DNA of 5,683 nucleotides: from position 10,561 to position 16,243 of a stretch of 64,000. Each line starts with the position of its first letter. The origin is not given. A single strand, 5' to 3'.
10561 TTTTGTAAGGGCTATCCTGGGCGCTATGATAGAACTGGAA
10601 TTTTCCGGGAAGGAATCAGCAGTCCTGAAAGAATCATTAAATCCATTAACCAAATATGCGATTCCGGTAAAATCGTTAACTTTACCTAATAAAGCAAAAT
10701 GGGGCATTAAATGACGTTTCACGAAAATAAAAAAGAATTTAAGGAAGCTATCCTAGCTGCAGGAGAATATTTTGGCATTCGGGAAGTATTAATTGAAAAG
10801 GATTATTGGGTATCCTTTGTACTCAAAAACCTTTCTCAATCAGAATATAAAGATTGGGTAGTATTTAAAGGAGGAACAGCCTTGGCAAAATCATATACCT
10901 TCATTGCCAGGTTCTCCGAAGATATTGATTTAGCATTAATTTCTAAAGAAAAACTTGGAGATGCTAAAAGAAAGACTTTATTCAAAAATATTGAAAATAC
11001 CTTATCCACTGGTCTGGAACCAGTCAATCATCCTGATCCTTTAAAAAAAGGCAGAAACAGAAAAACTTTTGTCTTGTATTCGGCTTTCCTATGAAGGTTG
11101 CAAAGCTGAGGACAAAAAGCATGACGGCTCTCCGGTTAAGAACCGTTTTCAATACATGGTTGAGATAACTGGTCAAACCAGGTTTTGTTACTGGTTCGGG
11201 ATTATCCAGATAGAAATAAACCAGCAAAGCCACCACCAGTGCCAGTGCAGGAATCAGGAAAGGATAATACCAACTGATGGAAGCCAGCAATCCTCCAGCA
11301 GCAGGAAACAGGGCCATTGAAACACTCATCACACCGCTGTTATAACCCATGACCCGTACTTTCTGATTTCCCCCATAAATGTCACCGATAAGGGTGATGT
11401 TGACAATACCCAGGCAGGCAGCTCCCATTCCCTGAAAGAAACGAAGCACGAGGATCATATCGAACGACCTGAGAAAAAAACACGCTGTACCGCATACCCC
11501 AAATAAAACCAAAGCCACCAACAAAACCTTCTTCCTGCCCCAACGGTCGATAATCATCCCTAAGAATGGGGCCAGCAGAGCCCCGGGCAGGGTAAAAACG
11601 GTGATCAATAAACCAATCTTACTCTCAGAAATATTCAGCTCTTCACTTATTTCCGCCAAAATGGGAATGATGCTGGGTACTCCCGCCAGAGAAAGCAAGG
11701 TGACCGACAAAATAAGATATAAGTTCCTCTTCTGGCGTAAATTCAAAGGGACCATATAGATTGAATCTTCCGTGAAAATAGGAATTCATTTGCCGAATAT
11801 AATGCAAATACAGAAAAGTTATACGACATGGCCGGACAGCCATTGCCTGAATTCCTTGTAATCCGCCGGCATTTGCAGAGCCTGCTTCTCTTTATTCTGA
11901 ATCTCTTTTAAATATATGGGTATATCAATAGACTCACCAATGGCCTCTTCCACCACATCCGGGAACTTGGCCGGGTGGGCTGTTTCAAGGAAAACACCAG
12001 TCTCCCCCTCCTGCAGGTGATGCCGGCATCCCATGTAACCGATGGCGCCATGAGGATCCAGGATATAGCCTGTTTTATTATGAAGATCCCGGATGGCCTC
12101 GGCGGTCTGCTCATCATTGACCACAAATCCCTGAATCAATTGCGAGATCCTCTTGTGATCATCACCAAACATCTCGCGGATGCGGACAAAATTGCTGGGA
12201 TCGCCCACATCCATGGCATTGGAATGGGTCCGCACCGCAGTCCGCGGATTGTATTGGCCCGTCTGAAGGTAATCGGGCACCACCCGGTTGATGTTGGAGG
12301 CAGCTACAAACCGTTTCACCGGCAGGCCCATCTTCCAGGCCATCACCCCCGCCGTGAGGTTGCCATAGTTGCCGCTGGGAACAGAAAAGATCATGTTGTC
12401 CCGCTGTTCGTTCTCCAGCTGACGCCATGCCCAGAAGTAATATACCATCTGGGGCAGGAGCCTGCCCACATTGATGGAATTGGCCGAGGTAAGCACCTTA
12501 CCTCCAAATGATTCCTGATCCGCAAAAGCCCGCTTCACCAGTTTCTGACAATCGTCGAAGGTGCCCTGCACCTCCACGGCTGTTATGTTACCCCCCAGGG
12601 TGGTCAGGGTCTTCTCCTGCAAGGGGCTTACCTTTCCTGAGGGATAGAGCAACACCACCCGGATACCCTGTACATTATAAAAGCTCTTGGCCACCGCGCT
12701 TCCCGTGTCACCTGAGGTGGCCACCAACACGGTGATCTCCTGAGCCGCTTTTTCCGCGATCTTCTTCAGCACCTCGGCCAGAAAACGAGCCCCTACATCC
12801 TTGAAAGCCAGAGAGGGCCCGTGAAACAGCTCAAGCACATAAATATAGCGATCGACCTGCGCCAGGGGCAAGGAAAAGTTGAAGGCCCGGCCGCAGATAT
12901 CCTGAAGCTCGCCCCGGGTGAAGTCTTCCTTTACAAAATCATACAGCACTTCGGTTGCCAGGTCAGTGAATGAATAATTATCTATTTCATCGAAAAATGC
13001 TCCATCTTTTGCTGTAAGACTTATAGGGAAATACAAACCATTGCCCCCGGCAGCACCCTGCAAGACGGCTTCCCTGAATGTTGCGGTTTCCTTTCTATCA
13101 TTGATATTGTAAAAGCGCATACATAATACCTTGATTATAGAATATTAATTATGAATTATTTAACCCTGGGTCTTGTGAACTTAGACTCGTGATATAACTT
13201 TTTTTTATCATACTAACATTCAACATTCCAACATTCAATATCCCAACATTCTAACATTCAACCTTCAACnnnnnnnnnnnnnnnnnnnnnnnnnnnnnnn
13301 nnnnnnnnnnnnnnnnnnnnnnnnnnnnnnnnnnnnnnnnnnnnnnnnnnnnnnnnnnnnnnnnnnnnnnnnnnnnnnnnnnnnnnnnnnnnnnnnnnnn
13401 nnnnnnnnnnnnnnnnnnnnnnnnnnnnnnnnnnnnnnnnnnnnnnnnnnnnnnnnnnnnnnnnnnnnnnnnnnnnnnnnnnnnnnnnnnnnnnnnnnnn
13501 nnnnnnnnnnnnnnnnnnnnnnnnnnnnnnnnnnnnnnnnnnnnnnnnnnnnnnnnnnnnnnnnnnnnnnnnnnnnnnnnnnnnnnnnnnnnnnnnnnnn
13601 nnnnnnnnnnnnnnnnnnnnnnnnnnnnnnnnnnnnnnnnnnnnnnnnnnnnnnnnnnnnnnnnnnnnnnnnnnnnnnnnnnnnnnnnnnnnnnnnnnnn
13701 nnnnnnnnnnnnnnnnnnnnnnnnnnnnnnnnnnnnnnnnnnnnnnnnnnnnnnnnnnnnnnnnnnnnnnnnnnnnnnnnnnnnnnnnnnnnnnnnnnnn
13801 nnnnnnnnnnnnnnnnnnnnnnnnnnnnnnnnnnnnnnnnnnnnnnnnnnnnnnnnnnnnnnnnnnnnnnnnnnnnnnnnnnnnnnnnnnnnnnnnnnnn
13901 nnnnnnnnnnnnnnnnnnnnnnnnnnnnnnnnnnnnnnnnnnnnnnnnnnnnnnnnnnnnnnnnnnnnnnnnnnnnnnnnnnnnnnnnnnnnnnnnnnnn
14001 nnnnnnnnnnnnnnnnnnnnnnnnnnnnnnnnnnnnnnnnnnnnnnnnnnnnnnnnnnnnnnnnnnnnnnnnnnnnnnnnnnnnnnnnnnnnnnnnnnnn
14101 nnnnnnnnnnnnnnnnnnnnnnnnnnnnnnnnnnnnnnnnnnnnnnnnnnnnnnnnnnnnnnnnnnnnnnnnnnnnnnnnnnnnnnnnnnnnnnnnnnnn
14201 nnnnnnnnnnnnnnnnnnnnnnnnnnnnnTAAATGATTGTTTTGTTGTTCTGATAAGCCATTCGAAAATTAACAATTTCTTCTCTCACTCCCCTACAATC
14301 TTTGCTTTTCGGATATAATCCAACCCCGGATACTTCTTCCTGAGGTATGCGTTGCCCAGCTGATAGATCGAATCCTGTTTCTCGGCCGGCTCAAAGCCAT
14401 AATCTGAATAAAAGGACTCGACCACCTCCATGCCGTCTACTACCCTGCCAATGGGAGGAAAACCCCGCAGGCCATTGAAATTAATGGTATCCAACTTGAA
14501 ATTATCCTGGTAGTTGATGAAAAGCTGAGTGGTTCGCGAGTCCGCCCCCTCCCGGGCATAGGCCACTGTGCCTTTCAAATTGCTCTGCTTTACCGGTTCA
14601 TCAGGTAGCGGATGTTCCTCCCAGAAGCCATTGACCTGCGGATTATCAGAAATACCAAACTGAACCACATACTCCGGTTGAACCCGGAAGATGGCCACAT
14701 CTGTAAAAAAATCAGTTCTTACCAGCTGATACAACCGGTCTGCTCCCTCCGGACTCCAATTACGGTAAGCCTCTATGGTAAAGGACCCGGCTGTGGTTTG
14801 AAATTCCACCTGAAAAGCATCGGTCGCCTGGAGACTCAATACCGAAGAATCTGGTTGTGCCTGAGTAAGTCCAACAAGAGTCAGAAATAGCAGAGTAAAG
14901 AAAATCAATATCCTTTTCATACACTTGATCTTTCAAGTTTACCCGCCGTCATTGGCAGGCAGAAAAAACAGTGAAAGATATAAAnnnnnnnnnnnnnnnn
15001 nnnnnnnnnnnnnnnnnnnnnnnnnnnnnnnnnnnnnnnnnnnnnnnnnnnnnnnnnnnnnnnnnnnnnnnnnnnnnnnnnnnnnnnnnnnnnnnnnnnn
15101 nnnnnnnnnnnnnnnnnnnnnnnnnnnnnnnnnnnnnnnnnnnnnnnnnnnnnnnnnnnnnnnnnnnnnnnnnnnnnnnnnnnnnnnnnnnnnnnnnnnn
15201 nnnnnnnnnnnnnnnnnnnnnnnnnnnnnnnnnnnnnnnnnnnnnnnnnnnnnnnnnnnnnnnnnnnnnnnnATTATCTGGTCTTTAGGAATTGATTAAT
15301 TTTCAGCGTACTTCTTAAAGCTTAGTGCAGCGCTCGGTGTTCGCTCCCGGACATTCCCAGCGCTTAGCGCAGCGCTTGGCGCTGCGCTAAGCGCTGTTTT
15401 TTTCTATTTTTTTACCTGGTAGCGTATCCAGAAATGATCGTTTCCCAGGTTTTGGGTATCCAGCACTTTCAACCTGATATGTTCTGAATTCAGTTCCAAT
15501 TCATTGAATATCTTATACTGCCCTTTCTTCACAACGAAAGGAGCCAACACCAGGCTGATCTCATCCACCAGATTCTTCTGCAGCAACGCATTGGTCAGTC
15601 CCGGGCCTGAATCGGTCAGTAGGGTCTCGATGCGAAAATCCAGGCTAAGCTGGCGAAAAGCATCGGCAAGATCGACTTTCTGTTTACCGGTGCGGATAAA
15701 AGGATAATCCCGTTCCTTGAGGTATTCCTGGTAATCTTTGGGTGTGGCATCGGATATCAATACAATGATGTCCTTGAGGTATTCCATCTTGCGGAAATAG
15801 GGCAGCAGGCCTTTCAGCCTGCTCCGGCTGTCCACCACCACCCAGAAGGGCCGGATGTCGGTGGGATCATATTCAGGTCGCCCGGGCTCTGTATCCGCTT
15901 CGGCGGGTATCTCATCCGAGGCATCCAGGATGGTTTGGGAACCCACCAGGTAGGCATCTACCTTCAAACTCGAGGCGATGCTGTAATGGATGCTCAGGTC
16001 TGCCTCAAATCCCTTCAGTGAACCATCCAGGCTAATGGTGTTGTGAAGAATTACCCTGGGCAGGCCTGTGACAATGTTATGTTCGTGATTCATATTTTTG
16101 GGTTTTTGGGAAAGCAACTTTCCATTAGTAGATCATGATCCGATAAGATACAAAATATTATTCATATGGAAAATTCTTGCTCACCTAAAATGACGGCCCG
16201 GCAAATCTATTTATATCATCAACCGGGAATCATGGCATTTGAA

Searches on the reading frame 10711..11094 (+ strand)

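Call 81: search_protein_families(library=pfam, max_evalue=0.00001, proteins=[window:10711-11094:+])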
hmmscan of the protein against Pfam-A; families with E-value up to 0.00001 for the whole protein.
window:10711-11094:+ (127 aa): 1 family
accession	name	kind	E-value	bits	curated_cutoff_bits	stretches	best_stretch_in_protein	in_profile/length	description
PF08843.17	AbiEii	-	1.4e-13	51.8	22.5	1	38-104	3-69/238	Nucleotidyl transferase AbiEii toxin, Type IV TA system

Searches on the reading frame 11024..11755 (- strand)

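Call 82: search_protein_families(library=pfam, max_evalue=0.00001, proteins=[window:11024-11755:-])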
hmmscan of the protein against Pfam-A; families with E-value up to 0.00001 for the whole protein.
window:11024-11755:- (243 aa): 2 families
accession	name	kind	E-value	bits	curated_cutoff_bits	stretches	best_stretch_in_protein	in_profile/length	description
PF07690.21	MFS_1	-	1.8e-41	142.6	33.4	1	16-221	2-215/347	Major Facilitator Superfamily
PF00083.30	Sugar_tr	-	3.2e-06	26.7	22.3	1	43-115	44-119/452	Sugar (and other) transporter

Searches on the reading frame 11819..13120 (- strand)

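Call 82: search_protein_families(library=pfam, max_evalue=0.00001, proteins=[window:11819-13120:-])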
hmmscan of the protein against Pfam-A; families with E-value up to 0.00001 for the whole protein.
window:11819-13120:- (433 aa): 3 families
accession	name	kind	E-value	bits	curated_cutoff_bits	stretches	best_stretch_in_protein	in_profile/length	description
PF00291.31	PALP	-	3.1e-26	92.8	35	1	93-376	24-290/295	Pyridoxal-phosphate dependent enzyme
PF14821.11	Thr_synth_N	-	7e-13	49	25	1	7-80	6-79/79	Threonine synthase N terminus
PF24857.1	THR4_C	-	4.6e-06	27.1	27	0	371-414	18-68/85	Threonine synthase, C-terminal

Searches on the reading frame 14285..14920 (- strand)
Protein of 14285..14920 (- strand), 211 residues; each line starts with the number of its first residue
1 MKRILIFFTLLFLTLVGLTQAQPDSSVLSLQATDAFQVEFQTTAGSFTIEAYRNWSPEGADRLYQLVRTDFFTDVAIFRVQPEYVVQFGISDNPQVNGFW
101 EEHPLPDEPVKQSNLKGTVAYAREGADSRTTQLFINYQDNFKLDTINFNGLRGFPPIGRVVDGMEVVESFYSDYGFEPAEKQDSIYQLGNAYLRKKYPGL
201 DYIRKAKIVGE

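Call 82: search_protein_families(library=pfam, max_evalue=0.00001, proteins=[window:14285-14920:-])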
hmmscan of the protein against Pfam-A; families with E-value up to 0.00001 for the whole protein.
window:14285-14920:- (211 aa): 1 family
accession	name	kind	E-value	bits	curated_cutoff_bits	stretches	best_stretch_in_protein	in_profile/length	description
PF00160.26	Pro_isomerase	-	2.3e-17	64.1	21.7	1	38-170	2-137/159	Cyclophilin type peptidyl-prolyl cis-trans isomerase/CLD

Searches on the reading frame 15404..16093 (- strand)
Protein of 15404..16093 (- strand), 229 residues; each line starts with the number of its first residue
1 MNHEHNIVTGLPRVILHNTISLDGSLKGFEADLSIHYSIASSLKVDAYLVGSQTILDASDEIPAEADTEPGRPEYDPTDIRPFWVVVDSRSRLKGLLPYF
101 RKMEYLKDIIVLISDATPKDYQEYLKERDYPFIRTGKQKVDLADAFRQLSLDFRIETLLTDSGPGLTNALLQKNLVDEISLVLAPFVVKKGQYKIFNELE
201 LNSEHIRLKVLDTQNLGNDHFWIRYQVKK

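Call 82: search_protein_families(library=pfam, max_evalue=0.00001, proteins=[window:15404-16093:-])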
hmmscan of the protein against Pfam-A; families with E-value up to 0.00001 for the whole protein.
window:15404-16093:- (229 aa): 1 family
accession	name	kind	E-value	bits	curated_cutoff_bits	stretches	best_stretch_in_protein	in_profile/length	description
PF01872.23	RibD_C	-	5.7e-15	56.1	24.1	1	12-219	1-194/197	RibD C-terminal domain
